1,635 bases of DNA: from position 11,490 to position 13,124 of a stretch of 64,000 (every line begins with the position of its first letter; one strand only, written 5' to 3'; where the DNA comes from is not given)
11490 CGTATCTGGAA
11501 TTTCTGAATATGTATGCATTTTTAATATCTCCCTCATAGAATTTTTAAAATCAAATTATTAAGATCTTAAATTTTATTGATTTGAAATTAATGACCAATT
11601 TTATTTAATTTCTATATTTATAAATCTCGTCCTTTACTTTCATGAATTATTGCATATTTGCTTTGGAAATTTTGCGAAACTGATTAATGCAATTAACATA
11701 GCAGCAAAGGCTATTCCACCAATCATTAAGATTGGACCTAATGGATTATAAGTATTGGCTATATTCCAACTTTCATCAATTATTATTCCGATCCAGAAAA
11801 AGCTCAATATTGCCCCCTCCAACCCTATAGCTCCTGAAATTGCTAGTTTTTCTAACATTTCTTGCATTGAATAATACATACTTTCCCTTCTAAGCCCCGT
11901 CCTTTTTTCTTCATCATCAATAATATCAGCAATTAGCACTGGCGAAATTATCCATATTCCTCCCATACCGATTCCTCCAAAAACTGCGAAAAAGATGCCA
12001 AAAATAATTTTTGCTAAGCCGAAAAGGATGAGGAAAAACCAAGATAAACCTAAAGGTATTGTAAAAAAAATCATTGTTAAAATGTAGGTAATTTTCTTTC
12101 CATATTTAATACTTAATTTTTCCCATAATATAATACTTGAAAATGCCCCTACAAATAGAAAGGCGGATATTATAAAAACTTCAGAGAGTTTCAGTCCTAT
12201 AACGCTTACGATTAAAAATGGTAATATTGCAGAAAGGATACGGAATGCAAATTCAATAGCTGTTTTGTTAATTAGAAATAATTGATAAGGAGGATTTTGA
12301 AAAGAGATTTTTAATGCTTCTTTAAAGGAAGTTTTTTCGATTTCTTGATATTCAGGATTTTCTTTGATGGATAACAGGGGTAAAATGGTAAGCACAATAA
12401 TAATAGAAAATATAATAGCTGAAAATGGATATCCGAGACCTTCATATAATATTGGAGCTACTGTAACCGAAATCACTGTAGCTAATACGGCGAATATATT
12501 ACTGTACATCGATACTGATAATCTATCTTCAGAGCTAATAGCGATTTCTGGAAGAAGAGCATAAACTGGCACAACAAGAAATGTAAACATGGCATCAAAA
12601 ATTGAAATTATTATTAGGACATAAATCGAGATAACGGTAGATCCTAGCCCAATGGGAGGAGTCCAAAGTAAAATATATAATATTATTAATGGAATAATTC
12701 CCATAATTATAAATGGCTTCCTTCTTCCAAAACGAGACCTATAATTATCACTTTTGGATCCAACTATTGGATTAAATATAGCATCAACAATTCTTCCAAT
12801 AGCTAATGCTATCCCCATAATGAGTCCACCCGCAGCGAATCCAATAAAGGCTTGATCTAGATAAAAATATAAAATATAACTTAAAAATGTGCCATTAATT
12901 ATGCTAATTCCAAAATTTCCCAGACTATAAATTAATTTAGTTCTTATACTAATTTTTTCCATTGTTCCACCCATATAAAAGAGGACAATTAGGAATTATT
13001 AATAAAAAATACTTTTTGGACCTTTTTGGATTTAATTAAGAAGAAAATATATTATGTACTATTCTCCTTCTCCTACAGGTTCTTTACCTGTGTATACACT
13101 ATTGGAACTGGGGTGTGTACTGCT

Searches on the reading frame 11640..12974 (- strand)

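Call 91: search_protein_families(library=pfam, proteins=[window:11640-12974:-], max_evalue=0.00001)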
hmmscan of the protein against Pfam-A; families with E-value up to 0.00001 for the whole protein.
window:11640-12974:- (444 aa): 2 families
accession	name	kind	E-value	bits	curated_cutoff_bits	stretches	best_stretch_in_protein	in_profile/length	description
PF13347.12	MFS_2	-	2.6e-53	181.5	27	1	16-397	2-386/427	MFS/sugar transport protein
PF07690.21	MFS_1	-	7.4e-17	61.7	33.4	1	23-357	12-328/347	Major Facilitator Superfamily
